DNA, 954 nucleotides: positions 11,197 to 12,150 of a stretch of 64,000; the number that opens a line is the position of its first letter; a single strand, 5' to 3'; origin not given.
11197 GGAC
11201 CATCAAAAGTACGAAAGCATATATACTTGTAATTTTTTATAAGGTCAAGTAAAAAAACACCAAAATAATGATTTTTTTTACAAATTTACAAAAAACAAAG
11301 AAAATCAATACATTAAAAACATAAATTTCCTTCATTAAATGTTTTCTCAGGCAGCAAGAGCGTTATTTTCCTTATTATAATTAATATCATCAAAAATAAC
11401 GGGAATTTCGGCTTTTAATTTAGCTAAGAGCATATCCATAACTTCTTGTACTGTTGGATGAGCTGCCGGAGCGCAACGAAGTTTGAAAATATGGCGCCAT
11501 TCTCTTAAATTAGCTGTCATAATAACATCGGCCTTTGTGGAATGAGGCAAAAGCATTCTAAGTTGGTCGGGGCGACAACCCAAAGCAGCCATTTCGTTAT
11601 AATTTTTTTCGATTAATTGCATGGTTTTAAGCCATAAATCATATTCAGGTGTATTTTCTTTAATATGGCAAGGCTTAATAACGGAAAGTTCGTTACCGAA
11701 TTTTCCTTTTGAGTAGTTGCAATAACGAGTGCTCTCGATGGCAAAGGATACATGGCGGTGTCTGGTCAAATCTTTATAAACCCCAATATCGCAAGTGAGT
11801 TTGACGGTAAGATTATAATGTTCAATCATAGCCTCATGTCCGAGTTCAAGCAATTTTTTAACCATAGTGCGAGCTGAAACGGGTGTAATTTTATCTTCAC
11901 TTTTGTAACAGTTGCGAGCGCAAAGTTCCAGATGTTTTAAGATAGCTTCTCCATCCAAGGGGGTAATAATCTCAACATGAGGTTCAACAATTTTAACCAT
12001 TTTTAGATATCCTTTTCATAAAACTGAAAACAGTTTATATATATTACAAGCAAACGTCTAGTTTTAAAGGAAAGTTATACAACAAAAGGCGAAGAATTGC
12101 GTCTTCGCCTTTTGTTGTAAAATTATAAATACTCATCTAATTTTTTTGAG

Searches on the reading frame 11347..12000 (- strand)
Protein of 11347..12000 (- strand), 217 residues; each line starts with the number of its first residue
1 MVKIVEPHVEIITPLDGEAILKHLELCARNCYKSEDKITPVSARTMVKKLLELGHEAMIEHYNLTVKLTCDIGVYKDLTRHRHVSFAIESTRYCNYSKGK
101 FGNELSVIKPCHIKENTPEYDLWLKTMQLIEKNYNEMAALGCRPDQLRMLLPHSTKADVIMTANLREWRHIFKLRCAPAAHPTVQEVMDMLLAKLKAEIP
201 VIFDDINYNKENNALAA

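Call 9: find_encoding_contigs(protein=window:11347-12000:-, flank=10000, max_places=10)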
Protein window:11347-12000:- (217 aa): 10 contigs read that carry it; 7 places shown.
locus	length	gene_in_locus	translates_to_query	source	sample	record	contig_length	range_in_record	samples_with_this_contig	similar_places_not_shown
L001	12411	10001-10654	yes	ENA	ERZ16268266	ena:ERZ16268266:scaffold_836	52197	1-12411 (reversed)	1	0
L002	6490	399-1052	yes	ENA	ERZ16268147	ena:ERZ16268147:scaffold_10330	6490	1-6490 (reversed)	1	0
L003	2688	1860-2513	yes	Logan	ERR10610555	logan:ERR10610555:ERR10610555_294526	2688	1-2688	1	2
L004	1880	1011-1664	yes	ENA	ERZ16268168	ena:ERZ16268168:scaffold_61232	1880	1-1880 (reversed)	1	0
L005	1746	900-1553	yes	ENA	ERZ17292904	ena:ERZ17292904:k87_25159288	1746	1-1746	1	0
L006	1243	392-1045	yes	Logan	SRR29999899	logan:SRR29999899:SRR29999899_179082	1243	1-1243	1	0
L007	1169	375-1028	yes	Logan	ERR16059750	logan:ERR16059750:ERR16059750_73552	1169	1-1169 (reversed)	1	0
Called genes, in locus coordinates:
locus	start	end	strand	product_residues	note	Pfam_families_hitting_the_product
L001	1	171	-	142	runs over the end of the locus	-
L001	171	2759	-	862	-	PF02861:Clp_N, PF23569:NBD_SMAX1 (weak), PF00004:AAA, PF17871:AAA_lid_9, PF00004:AAA, PF07724:AAA_2, PF07728:AAA_5, PF10431:ClpB_D2-small, +6 more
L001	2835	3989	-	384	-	PF00149:Metallophos, PF12850:Metallophos_2 (faint)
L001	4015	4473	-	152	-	PF13763:DUF4167 (weak)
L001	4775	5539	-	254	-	PF08242:Methyltransf_12 (faint), PF13489:Methyltransf_23 (faint), PF02384:N6_Mtase (weak), PF05175:MTS, PF06325:PrmA (weak), PF01170:UPF0020 (weak), PF13847:Methyltransf_31, PF13649:Methyltransf_25 (weak), +1 more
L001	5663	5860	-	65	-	-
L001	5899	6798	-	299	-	PF04542:Sigma70_r2, PF04545:Sigma70_r4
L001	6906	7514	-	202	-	-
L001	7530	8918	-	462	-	PF01336:tRNA_anti-codon, PF00152:tRNA-synt_2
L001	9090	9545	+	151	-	PF05433:Rick_17kDa_Anti (weak)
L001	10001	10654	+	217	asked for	PF02511:Thy1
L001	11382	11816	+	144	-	PF00293:NUDIX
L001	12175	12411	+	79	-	?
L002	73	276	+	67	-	-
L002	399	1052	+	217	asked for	PF02511:Thy1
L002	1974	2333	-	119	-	-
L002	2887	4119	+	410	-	-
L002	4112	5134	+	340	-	PF00145:DNA_methylase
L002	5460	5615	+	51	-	-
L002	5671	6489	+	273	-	?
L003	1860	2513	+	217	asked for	PF02511:Thy1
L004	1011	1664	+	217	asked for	PF02511:Thy1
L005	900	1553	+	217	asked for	PF02511:Thy1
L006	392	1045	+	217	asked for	PF02511:Thy1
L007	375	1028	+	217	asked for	PF02511:Thy1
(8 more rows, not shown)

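Call 14: find_related_loci(query=window:11347-12000:-, collection=genome_contigs, flank=10000)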
Query window:11347-12000:- (217 aa) in genome_contigs; peptide patterns used: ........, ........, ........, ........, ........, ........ (x = any residue, [..] = any of these).
261 stretches matched a pattern; 208 encode a relative of the query (tblastn E <= 1e-3); the best 80 are kept; 80 distinct loci.
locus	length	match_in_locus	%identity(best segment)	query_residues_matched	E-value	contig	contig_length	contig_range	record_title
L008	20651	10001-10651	95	1-217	2e-142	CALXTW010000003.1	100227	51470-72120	MAG: uncultured Alphaproteobacteria bacterium isolate BRZ_RR__bin74 genome assembly, contig: BRZ_RR__NODE_201_length_100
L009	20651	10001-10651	94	1-217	3e-141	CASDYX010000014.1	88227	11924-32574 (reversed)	uncultured proteobacterium isolate O18_L1_385385_idba_bin.5 genome assembly, contig: O18_L1_385385_idba_bin.5.fa_scaffol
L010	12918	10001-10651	92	1-217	1e-137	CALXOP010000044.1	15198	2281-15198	MAG: uncultured Alphaproteobacteria bacterium isolate E12__bin290 genome assembly, contig: E12__k127_1574943, whole geno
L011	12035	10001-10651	88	1-217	6e-133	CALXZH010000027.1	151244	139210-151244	MAG: uncultured Alphaproteobacteria bacterium isolate E27__bin373 genome assembly, contig: E27__k127_690701, whole genom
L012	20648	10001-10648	88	1-216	9e-129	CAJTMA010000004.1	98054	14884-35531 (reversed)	MAG TPA_asm: uncultured Alphaproteobacteria bacterium isolate MGBC104355 genome assembly, contig: MGBC104355.4, whole ge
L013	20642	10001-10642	81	1-214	1e-122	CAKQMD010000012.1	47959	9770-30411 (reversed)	MAG: uncultured Alphaproteobacteria bacterium isolate REFINED_METABAT215_TOP10_CONTIGS_1500_ASSEMBLY_K77_MERGED__Nepal_M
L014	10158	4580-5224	74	1-213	2e-110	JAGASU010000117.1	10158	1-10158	MAG: Alphaproteobacteria bacterium isolate RGIG8741 Water_deer_Colon-4__c316642, whole genome shotgun sequence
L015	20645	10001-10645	74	1-213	2e-110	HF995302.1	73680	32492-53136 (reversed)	Proteobacteria bacterium CAG:495 genomic scaffold, scf83, whole genome shotgun sequence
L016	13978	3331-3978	72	1-216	9e-110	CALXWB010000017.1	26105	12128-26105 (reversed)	MAG: uncultured Alphaproteobacteria bacterium isolate BRZ_AT__bin33 genome assembly, contig: BRZ_AT__NODE_1833_length_26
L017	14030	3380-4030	71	1-217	4e-108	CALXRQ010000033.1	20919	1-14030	MAG: uncultured Alphaproteobacteria bacterium isolate BRZ_KF__bin25 genome assembly, contig: BRZ_KF__NODE_3690_length_20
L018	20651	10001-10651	71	1-217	3e-108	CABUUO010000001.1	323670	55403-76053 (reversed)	MAG TPA_asm: uncultured proteobacterium isolate MGYG-HGUT-04400 genome assembly, contig: GUT_GENOME272660_1, whole genom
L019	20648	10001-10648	70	1-216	4e-108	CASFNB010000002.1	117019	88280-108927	uncultured proteobacterium isolate A1_L3_371371_idba_bin.16 genome assembly, contig: A1_L3_371371_idba_bin.16.fa_scaffol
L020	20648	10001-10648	72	1-216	2e-108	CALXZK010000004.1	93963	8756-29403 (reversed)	MAG: uncultured Alphaproteobacteria bacterium isolate BRZ_QR__bin60 genome assembly, contig: BRZ_QR__NODE_137_length_939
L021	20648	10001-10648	71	1-216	1e-107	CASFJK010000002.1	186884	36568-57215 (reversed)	uncultured proteobacterium isolate B12_L1_324324_idba_bin.34 genome assembly, contig: B12_L1_324324_idba_bin.34.fa_scaff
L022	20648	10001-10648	70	1-216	1e-107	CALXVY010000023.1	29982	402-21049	MAG: uncultured Alphaproteobacteria bacterium isolate BRZ_KI__bin16 genome assembly, contig: BRZ_KI__NODE_2103_length_29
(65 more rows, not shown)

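Call 36: search_protein_families(library=phrogs, proteins=[L002:1974-2333:-, L002:2887-4119:+, L002:4112-5134:+, L002:5671-6489:+], max_evalue=0.01)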
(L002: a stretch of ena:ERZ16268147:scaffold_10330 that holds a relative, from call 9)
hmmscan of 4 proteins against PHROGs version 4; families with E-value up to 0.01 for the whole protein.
L002:1974-2333:- (119 aa): 0 families

L002:2887-4119:+ (410 aa): 2 families
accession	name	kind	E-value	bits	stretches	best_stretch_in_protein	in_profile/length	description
phrog_21315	-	unknown function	9.1e-06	25.9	1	278-394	272-392/415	-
phrog_359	-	other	0.0063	17.1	0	291-358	164-241/329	DNA methyltransferase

L002:4112-5134:+ (340 aa): 3 families
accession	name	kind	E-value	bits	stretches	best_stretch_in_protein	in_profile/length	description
phrog_116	-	other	1.7e-29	103.7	1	12-309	218-460/779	DNA methyltransferase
phrog_363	-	other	4.9e-14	53.2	1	7-174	59-212/327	DNA methyltransferase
phrog_5999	-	other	0.0003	21.8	1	35-102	34-100/109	DNA methyltransferase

L002:5671-6489:+ (273 aa): 0 families

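Call 37: search_protein_families(library=pfam, proteins=[L002:1974-2333:-, L002:2887-4119:+, L002:5671-6489:+, L008:11120-11497:+, L008:12178-12819:-, L008:13535-13969:+, L010:11952-12359:+, L009:13733-14203:-], max_evalue=0.01)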
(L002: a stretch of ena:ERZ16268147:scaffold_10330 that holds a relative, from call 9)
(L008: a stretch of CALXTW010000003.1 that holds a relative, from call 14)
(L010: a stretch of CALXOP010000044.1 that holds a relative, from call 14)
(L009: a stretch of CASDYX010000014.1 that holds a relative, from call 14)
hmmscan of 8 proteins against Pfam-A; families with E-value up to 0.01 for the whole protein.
L002:1974-2333:- (119 aa): 0 families

L002:2887-4119:+ (410 aa): 0 families

L002:5671-6489:+ (273 aa): 1 family
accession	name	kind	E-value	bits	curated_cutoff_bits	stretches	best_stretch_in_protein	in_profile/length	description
PF23343.2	REP_ORF2-G2P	-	0.0033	18.1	27.8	1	229-273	14-55/99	Replication-associated protein ORF2/G2P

L008:11120-11497:+ (125 aa): 0 families

L008:12178-12819:- (213 aa): 4 families
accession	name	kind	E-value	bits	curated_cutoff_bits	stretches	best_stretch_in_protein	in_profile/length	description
PF00583.31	Acetyltransf_1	-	7.5e-14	52.4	20.7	1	17-128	6-116/116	Acetyltransferase (GNAT) family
PF13508.13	Acetyltransf_7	-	2e-08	34.9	27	1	44-127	3-81/84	Acetyltransferase (GNAT) domain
PF13673.13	Acetyltransf_10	-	0.00028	21.3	23.6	1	21-131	11-110/128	Acetyltransferase (GNAT) domain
PF13302.13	Acetyltransf_3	-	0.00034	21.7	25.4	1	30-129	35-138/138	Acetyltransferase (GNAT) domain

L008:13535-13969:+ (144 aa): 2 families
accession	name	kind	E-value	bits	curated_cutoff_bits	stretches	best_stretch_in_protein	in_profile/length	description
PF18050.6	Cyclophil_like2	-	1.8e-26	92.9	22.7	1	30-141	1-115/115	Cyclophilin-like family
PF04126.18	Cyclophil_like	-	0.0012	19.1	27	1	26-135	1-114/120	Cyclophilin-like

L010:11952-12359:+ (135 aa): 1 family
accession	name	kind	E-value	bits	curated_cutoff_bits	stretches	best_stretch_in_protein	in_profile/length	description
PF03992.22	ABM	-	4.5e-10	40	23.1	1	30-106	1-77/78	Antibiotic biosynthesis monooxygenase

L009:13733-14203:- (156 aa): 1 family
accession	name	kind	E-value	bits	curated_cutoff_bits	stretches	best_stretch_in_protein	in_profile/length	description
PF18072.6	FGAR-AT_linker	-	0.0072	17.3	26.6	0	26-56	6-36/50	Formylglycinamide ribonucleotide amidotransferase linker domain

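Call 50: search_protein_families(library=pfam, proteins=[L012:10691-11314:-, L012:11432-12007:+, L012:12813-13178:-, L012:13502-14566:-, L012:15326-15892:-, L012:16202-16888:+, L012:16953-17540:+, L012:18138-19310:-, L012:19750-20496:-, L012:19269-19643:+], max_evalue=0.001)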
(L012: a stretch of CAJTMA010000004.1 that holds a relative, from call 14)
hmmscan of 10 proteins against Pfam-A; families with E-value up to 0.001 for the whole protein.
L012:10691-11314:- (207 aa): 0 families

L012:11432-12007:+ (191 aa): 1 family
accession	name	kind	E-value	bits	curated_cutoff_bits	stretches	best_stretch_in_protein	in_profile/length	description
PF03352.18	Adenine_glyco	-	4e-76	255.3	25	1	11-186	1-175/177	Methyladenine glycosylase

L012:12813-13178:- (121 aa): 0 families

L012:13502-14566:- (354 aa): 1 family
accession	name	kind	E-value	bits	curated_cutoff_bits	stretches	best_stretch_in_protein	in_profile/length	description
PF06570.16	DUF1129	-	0.00089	19.4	29.1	0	90-157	87-149/207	Protein of unknown function (DUF1129)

L012:15326-15892:- (188 aa): 0 families

L012:16202-16888:+ (228 aa): 1 family
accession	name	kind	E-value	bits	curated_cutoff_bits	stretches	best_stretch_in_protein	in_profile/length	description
PF02086.21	MethyltransfD12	-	5.7e-13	49.6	22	1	4-205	32-252/253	D12 class N6 adenine-specific DNA methyltransferase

L012:16953-17540:+ (195 aa): 0 families

L012:18138-19310:- (390 aa): 2 families
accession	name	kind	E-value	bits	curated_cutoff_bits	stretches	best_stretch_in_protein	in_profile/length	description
PF07804.18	HipA_C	-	2.2e-47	161.9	30.5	1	157-376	2-208/213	HipA-like C-terminal domain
PF13657.11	Couple_hipA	-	4.6e-16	59.6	22.5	1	8-113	2-98/99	HipA N-terminal domain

L012:19750-20496:- (248 aa): 1 family
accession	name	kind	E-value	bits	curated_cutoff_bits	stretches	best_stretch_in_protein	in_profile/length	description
PF09903.14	DUF2130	-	2.8e-85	286.1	26.7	1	2-233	30-255/255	Uncharacterized protein conserved in bacteria (DUF2130)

L012:19269-19643:+ (124 aa): 0 families

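Call 61: find_homologous_proteins(query=L002:5671-6489:+, max_evalue=0.001)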
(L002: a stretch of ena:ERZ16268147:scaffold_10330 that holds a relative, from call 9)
Query L002:5671-6489:+ (273 aa): 48 proteins with E <= 0.001 among 422 candidates.
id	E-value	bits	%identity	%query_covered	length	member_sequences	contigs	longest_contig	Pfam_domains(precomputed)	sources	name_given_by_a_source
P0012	1.8e-162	557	96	97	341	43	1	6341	PF23343.3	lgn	-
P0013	9.2e-156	535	92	97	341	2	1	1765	-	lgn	-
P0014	1.3e-112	393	70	97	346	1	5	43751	PF23343.3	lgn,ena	-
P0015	1.4e-110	387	69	97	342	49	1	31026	PF23343.3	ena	-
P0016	2.6e-109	383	89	77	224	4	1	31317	-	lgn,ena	-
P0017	4.6e-107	375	67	97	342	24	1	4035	PF23343.3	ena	-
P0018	3.1e-106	373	67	97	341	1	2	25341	PF23343.3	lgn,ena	-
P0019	1.6e-70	256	53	95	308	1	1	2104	-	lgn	-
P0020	3.1e-68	248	85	54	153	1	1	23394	-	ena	-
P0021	1.8e-65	239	75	58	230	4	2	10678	PF23343.3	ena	-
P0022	4.8e-63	231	51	95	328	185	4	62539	PF23343.3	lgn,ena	-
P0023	6.5e-56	208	89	42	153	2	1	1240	-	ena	-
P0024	2.0e-47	180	57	58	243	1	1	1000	-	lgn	-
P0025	1.0e-40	158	45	69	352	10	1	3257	PF23343.3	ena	-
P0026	1.1e-40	158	54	53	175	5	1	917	-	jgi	-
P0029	7.9e-40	155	53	53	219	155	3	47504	PF23343.3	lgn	-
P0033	3.1e-38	150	45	69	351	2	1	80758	PF23343.3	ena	-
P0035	9.4e-36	142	45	69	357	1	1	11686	PF23343.3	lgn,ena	-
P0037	2.7e-35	140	36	95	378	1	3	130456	PF23343.3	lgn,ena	-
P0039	1.1e-34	138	43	65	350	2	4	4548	PF23343.3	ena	-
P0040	1.8e-34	137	43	69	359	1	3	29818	PF23343.3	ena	-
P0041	2.5e-34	137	39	87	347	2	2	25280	PF23343.3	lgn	-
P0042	2.6e-34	137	44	69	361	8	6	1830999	PF23343.3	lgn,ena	-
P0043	5.3e-34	136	45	69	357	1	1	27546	PF23343.3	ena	-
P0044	5.3e-34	136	45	69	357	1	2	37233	PF23343.3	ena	-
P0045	1.7e-33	134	42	70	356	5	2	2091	PF23343.3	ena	-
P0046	4.8e-33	133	41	67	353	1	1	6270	PF23343.3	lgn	-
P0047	8.3e-33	132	43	69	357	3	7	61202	PF23343.3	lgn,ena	-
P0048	4.0e-32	130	43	73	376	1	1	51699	PF23343.3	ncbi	-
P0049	5.0e-30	123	46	56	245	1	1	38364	PF23343.3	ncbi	-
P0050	5.0e-30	123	45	53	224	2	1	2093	PF23343.3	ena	-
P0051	2.5e-29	120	39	73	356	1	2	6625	PF23343.3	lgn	-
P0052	2.3e-28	117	42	58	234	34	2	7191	PF23343.3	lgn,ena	-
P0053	3.5e-28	117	42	58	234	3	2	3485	PF23343.3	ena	-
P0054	2.8e-27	114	42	58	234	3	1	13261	PF23343.3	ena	-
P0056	1.0e-23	102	47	41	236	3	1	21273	PF23343.3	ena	-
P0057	5.7e-23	100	62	29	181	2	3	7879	PF23343.3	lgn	-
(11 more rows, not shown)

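Call 62: find_encoding_contigs(protein=P0014, flank=10000, max_places=5)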
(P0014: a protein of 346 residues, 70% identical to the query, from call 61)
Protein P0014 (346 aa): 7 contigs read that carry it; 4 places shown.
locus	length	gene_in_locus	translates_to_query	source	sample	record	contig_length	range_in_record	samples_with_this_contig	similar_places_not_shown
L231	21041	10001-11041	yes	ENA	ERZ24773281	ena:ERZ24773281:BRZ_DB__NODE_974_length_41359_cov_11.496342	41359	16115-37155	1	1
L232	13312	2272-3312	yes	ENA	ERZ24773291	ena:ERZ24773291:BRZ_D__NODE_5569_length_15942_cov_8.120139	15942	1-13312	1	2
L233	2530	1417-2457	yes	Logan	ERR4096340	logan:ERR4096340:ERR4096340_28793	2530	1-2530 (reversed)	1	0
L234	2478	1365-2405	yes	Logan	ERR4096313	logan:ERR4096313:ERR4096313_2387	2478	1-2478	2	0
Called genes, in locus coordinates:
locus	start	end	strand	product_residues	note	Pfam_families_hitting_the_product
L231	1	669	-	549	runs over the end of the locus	PF13576:Pentapeptide_3 (faint)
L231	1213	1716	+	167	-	-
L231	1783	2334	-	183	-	-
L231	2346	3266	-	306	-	PF02661:Fic, PF00376:MerR, PF13411:MerR_1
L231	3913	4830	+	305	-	PF25583:WCX (faint), PF13280:WYL (weak)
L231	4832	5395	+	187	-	PF03167:UDG (weak)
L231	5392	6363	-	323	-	PF03796:DnaB_C, PF06745:ATPase, PF13481:AAA_25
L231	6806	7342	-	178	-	PF00583:Acetyltransf_1 (weak), PF13508:Acetyltransf_7 (faint)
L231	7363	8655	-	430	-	PF09903:DUF2130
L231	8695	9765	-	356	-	PF00078:RVT_1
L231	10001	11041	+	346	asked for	PF23343:REP_ORF2-G2P (weak)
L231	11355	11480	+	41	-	-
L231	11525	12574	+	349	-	PF04055:Radical_SAM, PF13353:Fer4_12 (weak), PF13186:SPASM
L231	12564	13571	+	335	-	PF04055:Radical_SAM, PF13353:Fer4_12, PF13186:SPASM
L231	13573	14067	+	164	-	PF00583:Acetyltransf_1, PF13673:Acetyltransf_10, PF13508:Acetyltransf_7, PF08445:FR47 (weak)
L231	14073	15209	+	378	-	PF01546:Peptidase_M20, PF07687:M20_dimer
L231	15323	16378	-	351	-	PF10117:McrBC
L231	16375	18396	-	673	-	PF01878:EVE (faint), PF07728:AAA_5, PF28529:McrB_lid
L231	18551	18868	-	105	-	PF12599:DUF3768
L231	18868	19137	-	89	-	-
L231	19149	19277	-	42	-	-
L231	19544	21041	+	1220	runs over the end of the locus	PF23653:DUF7149, PF25120:DUF7814, PF07669:Eco57I, PF12950:TaqI_C (weak)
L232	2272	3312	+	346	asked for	PF23343:REP_ORF2-G2P (weak)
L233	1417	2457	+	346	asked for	PF23343:REP_ORF2-G2P (weak)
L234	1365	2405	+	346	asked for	PF23343:REP_ORF2-G2P (weak)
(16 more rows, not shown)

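Call 63: find_encoding_contigs(protein=P0012, flank=10000, max_places=5)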
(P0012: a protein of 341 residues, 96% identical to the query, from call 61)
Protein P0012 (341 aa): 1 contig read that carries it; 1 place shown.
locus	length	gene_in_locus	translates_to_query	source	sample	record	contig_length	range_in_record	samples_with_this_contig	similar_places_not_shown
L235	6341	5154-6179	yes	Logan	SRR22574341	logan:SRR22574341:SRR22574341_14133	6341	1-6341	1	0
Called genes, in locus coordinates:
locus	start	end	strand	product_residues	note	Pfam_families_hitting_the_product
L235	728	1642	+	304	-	PF12728:HTH_17 (weak)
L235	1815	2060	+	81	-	-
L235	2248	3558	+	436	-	-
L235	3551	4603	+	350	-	PF00145:DNA_methylase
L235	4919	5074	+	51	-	-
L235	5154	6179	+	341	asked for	PF23343:REP_ORF2-G2P (weak)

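Call 72: search_solved_structures(query=P0012, max_evalue=1)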
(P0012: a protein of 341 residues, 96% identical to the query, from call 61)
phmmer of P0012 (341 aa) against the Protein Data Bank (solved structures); distinct sequences matched with E-value up to 1: 0.

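Call 73: search_protein_families(library=pfam, proteins=[P0012, L235:728-1642:+, L235:2248-3558:+, L235:1815-2060:+, L231:3913-4830:+, L231:5392-6363:-, L231:8695-9765:-], max_evalue=0.01)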
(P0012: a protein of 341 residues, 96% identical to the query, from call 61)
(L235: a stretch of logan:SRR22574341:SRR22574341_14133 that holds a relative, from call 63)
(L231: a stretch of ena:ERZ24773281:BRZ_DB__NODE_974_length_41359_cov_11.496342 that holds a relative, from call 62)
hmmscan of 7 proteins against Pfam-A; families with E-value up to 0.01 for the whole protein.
P0012 (341 aa): 1 family
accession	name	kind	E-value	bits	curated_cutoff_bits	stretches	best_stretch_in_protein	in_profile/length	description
PF23343.2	REP_ORF2-G2P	-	1e-05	26.2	27.8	1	221-271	14-61/99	Replication-associated protein ORF2/G2P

L235:728-1642:+ (304 aa): 3 families
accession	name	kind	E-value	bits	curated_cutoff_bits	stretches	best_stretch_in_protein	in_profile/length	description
PF12728.13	HTH_17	-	2.7e-10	40.8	27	1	247-294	1-47/51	Helix-turn-helix domain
PF06802.16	DUF1231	-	0.00093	18.9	25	1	81-175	246-328/340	Protein of unknown function (DUF1231)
PF12964.13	DUF3853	-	0.0033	18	22.1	0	165-221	23-79/97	Protein of unknown function (DUF3853)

L235:2248-3558:+ (436 aa): 1 family
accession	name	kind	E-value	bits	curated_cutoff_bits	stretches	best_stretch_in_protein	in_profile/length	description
PF05063.20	MT-A70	-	0.0089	16.4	23.9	0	298-366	33-109/172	MT-A70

L235:1815-2060:+ (81 aa): 0 families

L231:3913-4830:+ (305 aa): 3 families
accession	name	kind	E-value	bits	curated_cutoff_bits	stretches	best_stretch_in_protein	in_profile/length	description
PF13280.12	WYL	-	7.8e-07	29.5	21.8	1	151-211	2-69/70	WYL domain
PF25583.1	WCX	-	9e-06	26.4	23.9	1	241-303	3-62/76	WCX domain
PF08279.18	HTH_11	-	0.008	16.5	25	0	11-40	4-33/55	HTH domain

L231:5392-6363:- (323 aa): 3 families
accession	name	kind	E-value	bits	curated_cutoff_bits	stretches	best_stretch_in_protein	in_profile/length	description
PF03796.21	DnaB_C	-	4.1e-54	184.1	27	1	30-317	1-255/255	DnaB-like helicase C terminal domain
PF13481.12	AAA_25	-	3.1e-11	43.7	27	1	43-215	28-190/195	AAA domain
PF06745.19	ATPase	-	1.1e-10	41.7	26.6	1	32-217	2-166/231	KaiC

L231:8695-9765:- (356 aa): 1 family
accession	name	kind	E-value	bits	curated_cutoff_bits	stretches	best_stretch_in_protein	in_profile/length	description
PF00078.32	RVT_1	-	4.5e-14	53.1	29.6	1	25-245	39-204/205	Reverse transcriptase (RNA-dependent DNA polymerase)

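Call 84: predict_structure(alignment_id=A1)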
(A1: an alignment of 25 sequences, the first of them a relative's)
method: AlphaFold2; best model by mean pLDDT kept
length: 341 residues; sequences in the alignment: 25
mean_pLDDT: 49.8   pTM: 0.44
mean pLDDT of the five models: 49.8, 49.4, 49.1, 47.3, 34.6
residues with pLDDT >= 90: 2; 70-90: 84; 50-70: 50; < 50: 205
segments of 3 or more residues with pLDDT < 50: 1-51, 57-182, 213-221, 256-260, 303-307, 339-341
pLDDT, mean of each block of 10 residues (from residue 1): 28 32 35 35 42 47 30 34 39 34 32 41 36 27 26 25 25 31 55 66 80 47 77 88 79 55 73 82 83 79 51 52 61 69 30
secondary structure, 60 per line:
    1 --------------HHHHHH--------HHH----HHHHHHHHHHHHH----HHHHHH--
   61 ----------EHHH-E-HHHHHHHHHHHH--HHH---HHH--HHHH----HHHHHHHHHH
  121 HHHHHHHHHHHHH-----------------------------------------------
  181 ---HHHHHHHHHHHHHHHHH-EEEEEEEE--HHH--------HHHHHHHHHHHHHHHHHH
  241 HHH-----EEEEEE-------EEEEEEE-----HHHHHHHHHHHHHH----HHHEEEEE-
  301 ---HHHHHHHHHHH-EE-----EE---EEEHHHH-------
elements in order: H15-20 H36-48 H53-58 H78-89 H103-106 H111-133 H184-200 E202-209 H223-243 E249-254 E262-268 H274-287 E295-299 H304-314 E328-330 H331-334

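Call 86: fold_search(model_id=the predicted structure, library=pdb)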
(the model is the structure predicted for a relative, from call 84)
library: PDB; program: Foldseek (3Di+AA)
matches with E <= 10: 1147; with E <= 0.001: 0
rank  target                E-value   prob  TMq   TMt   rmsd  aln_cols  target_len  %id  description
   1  2x3g                  1.9e-03  1.00  0.21  0.48   5.9       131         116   15  Crystal Structure of the hypothetical protein ORF119 from Sulfolobus islandicus rod-shaped virus 1 (released 2010-07-21)
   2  5dcx_E                3.5e-03  1.00  0.21  0.34   5.1       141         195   13  Structural studies of AAV2 Rep68 reveal a partially structured linker and compact domain conformation (released 2015-09-23)
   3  5dcx_A                3.9e-03  1.00  0.20  0.31   5.4       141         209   13  Structural studies of AAV2 Rep68 reveal a partially structured linker and compact domain conformation (released 2015-09-23)
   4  9a9s_A                3.9e-03  0.96  0.25  0.20  20.4       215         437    9  Human elongation factor 1  complex (released 2025-07-30)
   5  5dcx_H                4.2e-03  1.00  0.23  0.37   5.4       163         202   12  Structural studies of AAV2 Rep68 reveal a partially structured linker and compact domain conformation (released 2015-09-23)
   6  4zo0_A                4.2e-03  0.99  0.19  0.29   6.9       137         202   14  X-ray Structure of AAV-2 Origin Binding Domain (released 2015-10-07)
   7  6xb8_B                4.4e-03  1.00  0.21  0.34   5.5       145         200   13  Adeno-Associated Virus Origin Binding Domain in complex with ssDNA (released 2020-12-09)
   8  5dcx_C                5.3e-03  1.00  0.22  0.34   5.8       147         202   13  Structural studies of AAV2 Rep68 reveal a partially structured linker and compact domain conformation (released 2015-09-23)
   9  6xb8_A                5.7e-03  1.00  0.22  0.34   6.2       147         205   11  Adeno-Associated Virus Origin Binding Domain in complex with ssDNA (released 2020-12-09)
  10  1m55_A                5.7e-03  0.92  0.19  0.31  10.7       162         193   16  Catalytic domain of the Adeno Associated Virus type 5 Rep protein (released 2002-08-28)
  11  5dcx_I                6.8e-03  0.99  0.25  0.41   6.2       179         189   11  Structural studies of AAV2 Rep68 reveal a partially structured linker and compact domain conformation (released 2015-09-23)
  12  5dcx_B                7.7e-03  0.99  0.21  0.32   5.3       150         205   13  Structural studies of AAV2 Rep68 reveal a partially structured linker and compact domain conformation (released 2015-09-23)
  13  4zq9_A                8.7e-03  0.98  0.20  0.33   6.5       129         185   15  X-ray structure of AAV-2 OBD bound to AAVS1 site 3:1 (released 2015-09-23)
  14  5dcx_G                9.3e-03  0.99  0.22  0.34   5.8       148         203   13  Structural studies of AAV2 Rep68 reveal a partially structured linker and compact domain conformation (released 2015-09-23)
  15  5byg_B                9.3e-03  0.97  0.19  0.30   6.7       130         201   13  X-ray structure of AAV2 OBD-AAVS1 complex 2:1 (released 2015-09-23)
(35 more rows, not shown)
